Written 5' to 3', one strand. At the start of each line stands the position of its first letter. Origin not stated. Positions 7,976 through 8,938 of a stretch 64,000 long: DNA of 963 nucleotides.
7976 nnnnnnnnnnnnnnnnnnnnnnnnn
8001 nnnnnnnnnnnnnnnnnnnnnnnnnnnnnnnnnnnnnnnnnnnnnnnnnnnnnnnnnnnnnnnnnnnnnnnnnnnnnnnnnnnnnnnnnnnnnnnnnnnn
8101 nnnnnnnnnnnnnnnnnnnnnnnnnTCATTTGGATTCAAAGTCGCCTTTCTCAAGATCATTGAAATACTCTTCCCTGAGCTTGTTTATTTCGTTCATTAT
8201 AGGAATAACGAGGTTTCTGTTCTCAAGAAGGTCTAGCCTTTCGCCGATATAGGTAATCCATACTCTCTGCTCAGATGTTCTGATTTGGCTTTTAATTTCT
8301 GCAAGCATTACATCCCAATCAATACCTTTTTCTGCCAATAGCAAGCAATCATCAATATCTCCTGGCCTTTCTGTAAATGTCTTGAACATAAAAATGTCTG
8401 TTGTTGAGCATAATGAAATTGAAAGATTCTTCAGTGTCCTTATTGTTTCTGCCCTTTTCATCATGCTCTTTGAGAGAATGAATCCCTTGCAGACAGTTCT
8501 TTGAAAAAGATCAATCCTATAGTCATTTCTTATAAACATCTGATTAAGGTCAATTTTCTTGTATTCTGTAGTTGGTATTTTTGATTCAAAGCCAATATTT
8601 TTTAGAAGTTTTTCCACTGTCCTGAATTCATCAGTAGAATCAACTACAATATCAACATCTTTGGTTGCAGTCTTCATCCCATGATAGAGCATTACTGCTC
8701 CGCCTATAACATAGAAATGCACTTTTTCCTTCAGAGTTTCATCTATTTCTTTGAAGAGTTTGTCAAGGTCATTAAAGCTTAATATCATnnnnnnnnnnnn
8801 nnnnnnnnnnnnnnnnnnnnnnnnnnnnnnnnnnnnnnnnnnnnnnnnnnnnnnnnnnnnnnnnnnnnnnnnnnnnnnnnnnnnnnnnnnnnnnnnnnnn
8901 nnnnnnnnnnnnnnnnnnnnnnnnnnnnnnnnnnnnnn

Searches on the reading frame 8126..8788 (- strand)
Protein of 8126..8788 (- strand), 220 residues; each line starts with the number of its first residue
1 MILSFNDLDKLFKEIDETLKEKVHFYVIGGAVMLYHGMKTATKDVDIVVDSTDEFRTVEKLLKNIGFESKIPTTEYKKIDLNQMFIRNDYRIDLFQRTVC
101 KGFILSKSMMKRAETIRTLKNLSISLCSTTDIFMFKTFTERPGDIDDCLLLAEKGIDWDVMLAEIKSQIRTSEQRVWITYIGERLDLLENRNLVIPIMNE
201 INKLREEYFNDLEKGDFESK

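Call 4: search_protein_families(library=pfam, proteins=[window:8126-8788:-], max_evalue=0.01)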
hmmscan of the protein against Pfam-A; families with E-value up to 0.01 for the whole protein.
window:8126-8788:- (220 aa): 1 family
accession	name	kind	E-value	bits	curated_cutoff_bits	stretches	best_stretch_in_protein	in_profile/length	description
PF19502.5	DUF6036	-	3e-07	30.8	23.6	1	8-164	3-132/164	Nucleotidyltransferase of unknown function (DUF6036)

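Call 5: search_protein_families(library=ncbifam, proteins=[window:8126-8788:-], max_evalue=0.01)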
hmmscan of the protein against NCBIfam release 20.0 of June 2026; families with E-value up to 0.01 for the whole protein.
window:8126-8788:- (220 aa): 0 families

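Call 6: search_protein_families(library=padloc, proteins=[window:8126-8788:-], max_evalue=0.1)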
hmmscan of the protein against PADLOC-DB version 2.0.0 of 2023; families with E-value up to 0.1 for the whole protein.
window:8126-8788:- (220 aa): 1 family
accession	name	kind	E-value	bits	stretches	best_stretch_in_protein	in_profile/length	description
PDLC04369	PDC-M05A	-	0.019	12.6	1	9-67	89-146/201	-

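Call 8: find_homologous_proteins(query=window:8126-8788:-)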
Query window:8126-8788:- (220 aa): 222 proteins with E <= 0.001 among 408 candidates; the best 120 are listed.
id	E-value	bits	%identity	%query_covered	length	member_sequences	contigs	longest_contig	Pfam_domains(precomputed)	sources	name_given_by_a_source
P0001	3.6e-139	479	100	100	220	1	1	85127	PF19502.6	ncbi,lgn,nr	ncbi:hypothetical protein JXB41_04070 [Candidatus Woesearchaeota archaeon]|nr:hypothetical protein [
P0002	2.5e-118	411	88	97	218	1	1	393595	PF19502.6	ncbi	-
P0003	1.4e-108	379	81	97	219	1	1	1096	PF19502.6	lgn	-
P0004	2.9e-106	372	79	97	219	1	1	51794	PF19502.6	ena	-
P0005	1.1e-105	370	78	97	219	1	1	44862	PF19502.6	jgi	-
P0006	2.0e-105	369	79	97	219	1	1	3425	PF19502.6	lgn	-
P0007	3.9e-105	368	78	97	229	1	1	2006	PF19502.6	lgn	-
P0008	5.1e-105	368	79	97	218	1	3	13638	PF19502.6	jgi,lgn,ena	-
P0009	7.4e-105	367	78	97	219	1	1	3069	PF19502.6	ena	-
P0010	2.8e-102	359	77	98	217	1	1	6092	PF19502.6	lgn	-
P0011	3.6e-102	358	76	98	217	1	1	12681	PF19502.6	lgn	-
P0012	3.9e-102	358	76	98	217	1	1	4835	PF19502.6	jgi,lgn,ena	-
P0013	3.5e-100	352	77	97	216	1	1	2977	PF19502.6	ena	-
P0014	2.0e-96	340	71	98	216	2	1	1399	PF19502.6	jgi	-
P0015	1.1e-95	337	71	97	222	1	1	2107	PF19502.6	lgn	-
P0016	9.8e-95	334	69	97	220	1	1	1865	PF19502.6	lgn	-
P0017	6.4e-94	331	68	97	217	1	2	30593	PF19502.6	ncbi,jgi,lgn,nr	ncbi:hypothetical protein HQ529_05375 [Candidatus Woesearchaeota archaeon]|nr:hypothetical protein [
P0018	1.1e-93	331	68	97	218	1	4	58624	PF19502.6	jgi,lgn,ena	-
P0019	2.9e-93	329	69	97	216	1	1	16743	PF19502.6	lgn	-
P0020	4.8e-92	325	68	97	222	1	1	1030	PF19502.6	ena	-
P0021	2.3e-89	317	65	97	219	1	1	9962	PF19502.6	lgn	-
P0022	5.6e-89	315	67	97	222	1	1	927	PF19502.6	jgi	jgi:hypothetical protein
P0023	1.1e-88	314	65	97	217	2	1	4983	PF19502.6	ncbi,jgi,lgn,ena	ncbi:MAG: DUF6036 family nucleotidyltransferase [archaeon]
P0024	2.6e-87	310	62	97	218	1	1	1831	PF19502.6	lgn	-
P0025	4.0e-87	309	66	97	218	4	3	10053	PF19502.6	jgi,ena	-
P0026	2.7e-86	307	64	97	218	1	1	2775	PF19502.6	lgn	-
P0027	3.1e-86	306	61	97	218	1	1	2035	PF19502.6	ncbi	-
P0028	5.0e-86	306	61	97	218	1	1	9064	PF19502.6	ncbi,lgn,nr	ncbi:hypothetical protein HZB01_02840 [Candidatus Woesearchaeota archaeon]|nr:hypothetical protein [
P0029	5.7e-86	306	64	97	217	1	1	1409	PF19502.6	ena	-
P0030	9.2e-86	305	64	97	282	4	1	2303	PF19502.6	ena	-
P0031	1.1e-85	305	64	97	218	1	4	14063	PF19502.6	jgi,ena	-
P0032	1.3e-85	304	65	97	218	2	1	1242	PF19502.6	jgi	-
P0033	3.3e-85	303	64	97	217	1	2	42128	PF19502.6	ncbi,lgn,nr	ncbi:hypothetical protein HY638_03485 [Candidatus Woesearchaeota archaeon]|nr:hypothetical protein [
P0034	4.2e-85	303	63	97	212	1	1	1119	PF19502.6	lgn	-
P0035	7.9e-85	302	62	97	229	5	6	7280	PF19502.6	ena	-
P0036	8.0e-85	302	59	97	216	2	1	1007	PF19502.6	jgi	-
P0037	1.4e-84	301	63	97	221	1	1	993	PF19502.6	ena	-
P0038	1.4e-84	301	64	97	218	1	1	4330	PF19502.6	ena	-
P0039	1.6e-84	301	64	97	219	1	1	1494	PF19502.6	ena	-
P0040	1.6e-84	301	63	99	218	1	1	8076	PF19502.6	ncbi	-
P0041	2.2e-84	300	62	97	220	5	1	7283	PF19502.6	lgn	-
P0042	3.8e-84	300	65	97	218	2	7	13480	PF19502.6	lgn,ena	-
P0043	4.2e-84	299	62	97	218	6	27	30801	PF19502.6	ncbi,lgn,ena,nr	ncbi:MAG TPA: DUF6036 family nucleotidyltransferase [Candidatus Nanoarchaeia archaeon]|nr:DUF6036 fa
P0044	6.1e-84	299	63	97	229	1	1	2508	PF19502.6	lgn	-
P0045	1.4e-83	298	63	97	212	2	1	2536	PF19502.6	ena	-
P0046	1.7e-83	297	61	98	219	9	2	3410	PF19502.6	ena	-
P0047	3.1e-83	297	60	97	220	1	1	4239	PF19502.6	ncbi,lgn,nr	ncbi:MAG: hypothetical protein HY518_02665 [Candidatus Aenigmarchaeota archaeon]|nr:hypothetical pro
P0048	3.6e-83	296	63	97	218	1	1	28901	PF19502.6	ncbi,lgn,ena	-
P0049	3.7e-83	296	62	97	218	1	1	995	PF19502.6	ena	-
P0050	4.7e-83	296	62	97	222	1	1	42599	PF19502.6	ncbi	-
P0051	5.4e-83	296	63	97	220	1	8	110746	PF19502.6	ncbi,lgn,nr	ncbi:nucleotidyltransferase [Candidatus Woesearchaeota archaeon]|nr:nucleotidyltransferase [Candidat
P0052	7.2e-83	295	61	97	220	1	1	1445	PF19502.6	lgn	-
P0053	1.0e-82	295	60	97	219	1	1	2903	PF19502.6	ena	-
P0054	1.0e-82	295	60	97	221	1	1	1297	PF19502.6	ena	-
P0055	3.3e-82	293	58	97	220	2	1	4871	PF19502.6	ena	-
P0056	4.8e-82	293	60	97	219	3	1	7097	PF09970.16,PF19502.6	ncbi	-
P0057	6.6e-82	292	62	97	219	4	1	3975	PF19502.6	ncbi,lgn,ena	-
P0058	7.1e-82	292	60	98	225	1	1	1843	PF19502.6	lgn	-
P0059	1.9e-81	291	59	100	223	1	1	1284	PF19502.6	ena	-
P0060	3.7e-81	290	61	97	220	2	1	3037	PF19502.6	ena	-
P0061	4.3e-81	290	58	97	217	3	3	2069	PF19502.6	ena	-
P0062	4.8e-81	289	58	97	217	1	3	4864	PF19502.6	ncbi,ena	ncbi:MAG: DUF6036 family nucleotidyltransferase [Nanoarchaeota archaeon]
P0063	9.4e-81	288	60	97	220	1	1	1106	PF19502.6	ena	-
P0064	1.3e-80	288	60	97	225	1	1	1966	PF19502.6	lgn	-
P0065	2.0e-80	287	61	97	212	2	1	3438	PF19502.6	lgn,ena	-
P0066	3.6e-80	287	58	97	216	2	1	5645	PF19502.6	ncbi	-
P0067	5.0e-80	286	61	97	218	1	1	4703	PF19502.6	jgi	jgi:hypothetical protein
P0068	6.6e-80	286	62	97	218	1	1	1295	PF19502.6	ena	-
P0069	7.2e-80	286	59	99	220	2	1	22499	PF19502.6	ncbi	-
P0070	1.8e-79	284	61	97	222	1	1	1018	PF19502.6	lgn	-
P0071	2.3e-79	284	60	97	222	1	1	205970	PF19502.6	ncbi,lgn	-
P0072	3.3e-79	283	60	97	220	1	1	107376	PF19502.6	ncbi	-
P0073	4.1e-79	283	61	97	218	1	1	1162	PF19502.6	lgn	-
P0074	4.9e-79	283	60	95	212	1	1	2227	PF19502.6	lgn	-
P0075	6.3e-79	282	59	100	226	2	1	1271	PF19502.6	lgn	-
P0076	1.1e-78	282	57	100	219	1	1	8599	PF19502.6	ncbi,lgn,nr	ncbi:hypothetical protein HZC31_04905 [Candidatus Woesearchaeota archaeon]|nr:hypothetical protein [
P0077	1.3e-78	281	60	98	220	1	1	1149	PF19502.6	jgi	jgi:hypothetical protein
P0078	1.5e-78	281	59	95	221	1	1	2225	PF19502.6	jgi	jgi:hypothetical protein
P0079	1.9e-78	281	64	94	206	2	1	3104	PF19502.6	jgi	-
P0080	3.1e-78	280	58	97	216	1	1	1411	PF19502.6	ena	-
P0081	3.5e-78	280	57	97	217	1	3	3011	PF19502.6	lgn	-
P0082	3.6e-78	280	60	97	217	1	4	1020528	PF19502.6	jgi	jgi:hypothetical protein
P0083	4.2e-78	280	58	97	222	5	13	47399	PF19502.6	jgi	-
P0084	1.6e-77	278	59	97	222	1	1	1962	PF19502.6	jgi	jgi:hypothetical protein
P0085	2.2e-77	277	58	97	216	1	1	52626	PF19502.6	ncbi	-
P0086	2.2e-77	277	56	97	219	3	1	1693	PF19502.6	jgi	-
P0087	8.4e-77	276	56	97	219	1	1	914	PF19502.6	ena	-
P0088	1.3e-76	275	56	97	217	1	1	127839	PF19502.6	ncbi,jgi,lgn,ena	-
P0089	1.5e-76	275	57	97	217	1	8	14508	PF19502.6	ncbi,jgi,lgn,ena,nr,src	ncbi:MAG TPA: DUF6036 family nucleotidyltransferase [Candidatus Nanoarchaeia archaeon]|nr:DUF6036 fa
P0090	1.5e-76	275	56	97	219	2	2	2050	PF09970.16,PF19502.6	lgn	-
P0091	2.2e-76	274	57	97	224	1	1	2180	PF19502.6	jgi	jgi:hypothetical protein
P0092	2.5e-76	274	57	97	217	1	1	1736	PF19502.6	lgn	-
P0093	2.5e-76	274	56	97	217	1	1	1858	PF19502.6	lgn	-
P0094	3.6e-76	273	57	97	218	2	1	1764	PF19502.6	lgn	-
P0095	4.3e-76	273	57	97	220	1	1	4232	PF19502.6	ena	-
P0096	1.4e-75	272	58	97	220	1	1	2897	PF19502.6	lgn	-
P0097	1.8e-75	271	55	97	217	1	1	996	PF19502.6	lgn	-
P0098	4.5e-75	270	57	98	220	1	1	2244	PF19502.6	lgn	-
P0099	4.8e-75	270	58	97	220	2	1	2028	PF19502.6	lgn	-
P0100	8.8e-75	269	58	97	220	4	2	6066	PF19502.6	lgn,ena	-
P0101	2.5e-74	267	57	97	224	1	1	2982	PF19502.6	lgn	-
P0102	2.5e-74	267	58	97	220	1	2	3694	PF19502.6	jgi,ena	-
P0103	3.2e-74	267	58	97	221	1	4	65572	PF19502.6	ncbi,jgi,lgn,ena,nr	ncbi:MAG: hypothetical protein KKC75_02315 [Nanoarchaeota archaeon]|nr:hypothetical protein [Nanoarc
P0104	5.9e-74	266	60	97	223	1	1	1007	PF19502.6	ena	-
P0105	9.3e-74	266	55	97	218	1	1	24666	PF19502.6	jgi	-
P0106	1.3e-73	265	55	96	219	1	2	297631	PF19502.6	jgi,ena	-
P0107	1.4e-73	265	55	96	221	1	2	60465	PF19502.6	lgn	-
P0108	1.4e-73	265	55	97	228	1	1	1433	PF19502.6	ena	-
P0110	1.8e-73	265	55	96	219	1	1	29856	PF19502.6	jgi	jgi:hypothetical protein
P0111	1.9e-73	265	55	98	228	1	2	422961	PF19502.6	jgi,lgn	-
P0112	1.9e-73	265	55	96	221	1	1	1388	PF19502.6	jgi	jgi:hypothetical protein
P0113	2.6e-73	264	53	97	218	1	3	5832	PF19502.6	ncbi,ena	ncbi:MAG: DUF6036 family nucleotidyltransferase [Nanoarchaeota archaeon]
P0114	4.6e-73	263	56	97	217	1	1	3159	PF19502.6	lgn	-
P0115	7.8e-73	263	55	97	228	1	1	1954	PF19502.6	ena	-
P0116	9.1e-73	262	55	97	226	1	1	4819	PF19502.6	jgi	-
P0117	9.1e-73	262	55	97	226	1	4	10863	PF19502.6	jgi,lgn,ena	-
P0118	1.2e-72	262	55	97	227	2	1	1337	PF19502.6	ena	-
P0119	1.3e-72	262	52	100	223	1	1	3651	PF19502.6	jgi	jgi:hypothetical protein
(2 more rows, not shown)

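Call 11: find_encoding_contigs(protein=P0002, flank=10000, max_places=2)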
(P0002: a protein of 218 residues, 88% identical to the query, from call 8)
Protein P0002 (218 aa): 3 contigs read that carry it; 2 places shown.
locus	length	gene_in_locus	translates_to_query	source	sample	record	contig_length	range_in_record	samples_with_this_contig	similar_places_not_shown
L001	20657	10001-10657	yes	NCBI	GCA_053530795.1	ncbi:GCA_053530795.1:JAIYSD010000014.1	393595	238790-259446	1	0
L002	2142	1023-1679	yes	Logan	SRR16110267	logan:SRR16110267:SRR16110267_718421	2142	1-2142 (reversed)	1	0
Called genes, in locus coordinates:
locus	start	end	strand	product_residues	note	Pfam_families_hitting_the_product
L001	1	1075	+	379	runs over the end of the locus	PF13432:TPR_16 (faint), PF23914:TPR_CcmH_CycH (faint)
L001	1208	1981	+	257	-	PF09520:HinfI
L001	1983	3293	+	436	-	-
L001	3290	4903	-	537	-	PF01555:N6_N4_Mtase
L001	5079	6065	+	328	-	PF02646:RmuC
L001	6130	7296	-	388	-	PF04471:Mrr_cat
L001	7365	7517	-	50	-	-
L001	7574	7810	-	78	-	PF13392:HNH_3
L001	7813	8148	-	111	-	-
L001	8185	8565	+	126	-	-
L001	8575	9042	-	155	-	PF03073:TspO_MBR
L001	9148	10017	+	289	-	PF01978:TrmB (weak)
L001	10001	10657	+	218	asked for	PF19502:DUF6036 (weak)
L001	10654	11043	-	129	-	PF07883:Cupin_2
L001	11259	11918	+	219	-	PF12705:PDDEXK_1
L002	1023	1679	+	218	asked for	PF19502:DUF6036 (weak)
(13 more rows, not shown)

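Call 12: find_encoding_contigs(protein=P0004, flank=10000, max_places=2)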
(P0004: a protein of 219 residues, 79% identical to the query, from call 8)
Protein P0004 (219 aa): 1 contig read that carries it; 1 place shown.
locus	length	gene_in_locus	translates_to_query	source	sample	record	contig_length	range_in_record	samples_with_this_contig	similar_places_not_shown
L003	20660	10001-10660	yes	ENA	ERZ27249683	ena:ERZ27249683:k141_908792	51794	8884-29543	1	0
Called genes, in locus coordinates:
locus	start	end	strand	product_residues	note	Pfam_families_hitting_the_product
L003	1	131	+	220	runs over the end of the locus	PF20582:UPF0758_N, PF04002:RadC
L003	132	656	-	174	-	PF08937:ThsB_TIR, PF13676:TIR_2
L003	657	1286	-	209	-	PF01171:ATP_bind_3 (faint), PF02540:NAD_synthase (faint), PF02568:ThiI (weak), PF06508:QueC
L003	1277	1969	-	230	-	PF22175:Ogg-HhH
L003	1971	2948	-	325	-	PF01702:TGT (weak)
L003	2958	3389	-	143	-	PF18181:SLATT_1, PF14015:DUF4231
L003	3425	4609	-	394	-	PF01420:Methylase_S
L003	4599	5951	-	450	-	PF12161:HsdM_N (weak), PF02384:N6_Mtase, PF01170:UPF0020 (faint), PF07669:Eco57I (faint)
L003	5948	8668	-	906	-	PF04313:HSDR_N (faint), PF00270:DEAD, PF04851:ResIII, PF18766:SWI2_SNF2, PF00271:Helicase_C, PF08463:EcoEI_R_C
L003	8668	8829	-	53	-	-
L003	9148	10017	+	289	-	PF01022:HTH_5 (faint), PF01978:TrmB (weak)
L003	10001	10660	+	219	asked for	PF19502:DUF6036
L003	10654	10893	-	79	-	-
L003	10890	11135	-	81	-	PF05066:HARE-HTH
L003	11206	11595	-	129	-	-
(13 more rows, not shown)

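Call 13: find_encoding_contigs(protein=P0018, flank=10000, max_places=2)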
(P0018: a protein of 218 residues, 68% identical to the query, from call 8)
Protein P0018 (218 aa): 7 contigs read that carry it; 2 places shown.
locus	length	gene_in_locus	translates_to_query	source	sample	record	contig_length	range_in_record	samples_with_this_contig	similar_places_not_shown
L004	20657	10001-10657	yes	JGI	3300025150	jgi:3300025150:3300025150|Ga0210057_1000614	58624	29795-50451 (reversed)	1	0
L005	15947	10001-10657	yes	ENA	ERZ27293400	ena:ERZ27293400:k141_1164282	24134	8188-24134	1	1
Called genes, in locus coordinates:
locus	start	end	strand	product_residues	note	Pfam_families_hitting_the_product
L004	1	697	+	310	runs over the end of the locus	-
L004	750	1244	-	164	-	-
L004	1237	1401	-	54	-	-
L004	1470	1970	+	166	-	PF00827:Ribosomal_L15e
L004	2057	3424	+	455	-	-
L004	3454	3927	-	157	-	-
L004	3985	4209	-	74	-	-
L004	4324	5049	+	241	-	-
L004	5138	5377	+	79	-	-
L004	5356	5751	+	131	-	PF01850:PIN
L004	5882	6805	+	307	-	-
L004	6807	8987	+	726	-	-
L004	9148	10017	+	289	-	PF01978:TrmB (weak)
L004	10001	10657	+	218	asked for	PF19502:DUF6036 (weak)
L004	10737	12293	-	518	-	-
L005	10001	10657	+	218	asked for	PF19502:DUF6036 (weak)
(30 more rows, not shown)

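Call 15: find_related_loci(query=A1, collection=genome_contigs, flank=10000)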
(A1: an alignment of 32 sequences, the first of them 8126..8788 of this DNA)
Query A1 (220 aa) in genome_contigs; peptide patterns used: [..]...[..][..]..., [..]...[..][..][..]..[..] (x = any residue, [..] = any of these).
75 stretches matched a pattern; 68 encode a relative of the query (tblastn E <= 1e-3); 68 distinct loci.
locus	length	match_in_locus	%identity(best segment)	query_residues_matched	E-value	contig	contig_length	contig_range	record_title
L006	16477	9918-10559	68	1-214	2e-100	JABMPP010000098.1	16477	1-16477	MAG: Candidatus Woesearchaeota archaeon isolate bin.305 k141_5750727, whole genome shotgun sequence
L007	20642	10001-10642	65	1-214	5e-95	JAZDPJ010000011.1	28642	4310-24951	MAG: archaeon isolate MEGAHIT-group-0.828 k141_9852250, whole genome shotgun sequence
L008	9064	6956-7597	61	1-214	1e-92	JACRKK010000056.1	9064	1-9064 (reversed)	MAG: Candidatus Woesearchaeota archaeon isolate NC_groundwater_1853_Pr3_B-0.1um_45_12 SR-2_scaffold_141_1700625, whole g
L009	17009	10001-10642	64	1-214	3e-91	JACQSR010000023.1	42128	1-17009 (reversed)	MAG: Candidatus Woesearchaeota archaeon isolate NC_groundwater_1390_Ag_S-0.2um_45_88 S_p2_S4_coassembly_k141_2015005, wh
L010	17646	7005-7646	63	1-214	3e-90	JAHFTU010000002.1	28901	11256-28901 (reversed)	MAG: Candidatus Woesearchaeota archaeon isolate nzgw63 NODE_404_length_28902_cov_4.535735, whole genome shotgun sequence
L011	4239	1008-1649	60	1-214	1e-89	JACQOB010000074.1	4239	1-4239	MAG: Candidatus Aenigmatarchaeota archaeon isolate NC_groundwater_1270_Ag_S-0.2um_52_24 S_p2_S4_coassembly_k141_1998542,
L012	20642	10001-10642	63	1-214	1e-89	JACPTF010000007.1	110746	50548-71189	MAG: Candidatus Woesearchaeota archaeon isolate NC_groundwater_725_Ag_S-0.2um_48_19 S36_SO-2_scaffold_79092, whole genom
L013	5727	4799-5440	61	1-214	2e-88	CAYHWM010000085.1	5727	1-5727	MAG TPA_asm: uncultured Methanosarcinales archaeon isolate ERP119705_co15_631 genome assembly, contig: NODE_18474_length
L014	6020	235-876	62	1-214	1e-87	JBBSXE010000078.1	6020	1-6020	MAG: Nanoarchaeota archaeon isolate H32-bin055_1 H32_bin055_1_000000000078, whole genome shotgun sequence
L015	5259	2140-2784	56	1-215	2e-85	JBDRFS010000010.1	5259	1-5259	MAG: Candidatus Woesearchaeota archaeon isolate MEGAHIT-group-1.384 k141_5354586, whole genome shotgun sequence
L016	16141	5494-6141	58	1-214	6e-84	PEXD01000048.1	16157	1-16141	MAG: Candidatus Woesearchaeota archaeon CG07_land_8_20_14_0_80_44_23 CG07_land_8_20_14_0.80_scaffold_1996_c, whole genom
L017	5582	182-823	56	1-214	1e-81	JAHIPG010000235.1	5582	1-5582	MAG: Nanoarchaeota archaeon isolate KR13_S3.mb.5 KR13_S3.mb.5_k141_393606, whole genome shotgun sequence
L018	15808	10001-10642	58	1-214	5e-81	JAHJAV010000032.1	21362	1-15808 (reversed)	MAG: Nanoarchaeota archaeon isolate Modern_marine.mb.228 Modern_marine.mb.228_k141_478061, whole genome shotgun sequence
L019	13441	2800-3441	55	1-214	2e-79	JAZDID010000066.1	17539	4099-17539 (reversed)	MAG: Nanoarchaeota archaeon isolate MEGAHIT-group-0.384 k141_13206224, whole genome shotgun sequence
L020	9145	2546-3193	53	1-216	4e-79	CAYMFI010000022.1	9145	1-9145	MAG TPA_asm: uncultured Methanosarcinales archaeon isolate binchicken_co387_191 genome assembly, contig: NODE_10354_leng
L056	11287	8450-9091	47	1-213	7e-64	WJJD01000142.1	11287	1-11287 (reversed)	MAG: Candidatus Woesearchaeota archaeon isolate Bin_274 k141_3274062, whole genome shotgun sequence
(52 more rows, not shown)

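Call 18: predict_structure(alignment_id=A1)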
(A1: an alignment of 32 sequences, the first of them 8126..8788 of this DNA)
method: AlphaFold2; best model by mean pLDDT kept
length: 220 residues; sequences in the alignment: 32
mean_pLDDT: 91.0   pTM: 0.88
mean pLDDT of the five models: 91.0, 90.1, 89.8, 89.2, 88.6
residues with pLDDT >= 90: 170; 70-90: 35; 50-70: 12; < 50: 3
segments of 3 or more residues with pLDDT < 50: 218-220
pLDDT, mean of each block of 10 residues (from residue 1): 90 97 97 95 94 94 94 57 90 89 90 98 98 92 92 95 94 88 96 97 96 68
secondary structure, 60 per line:
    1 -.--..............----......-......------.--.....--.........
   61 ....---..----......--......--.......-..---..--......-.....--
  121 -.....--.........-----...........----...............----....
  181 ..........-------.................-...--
elements in order: H5-18 E23-28 H30-35 E45-49 H52-64 H74-79 E82-87 E90-96 H107-112 E114-118 E122-126 H129-137 H143-153 H158-172 H177-190 H198-214
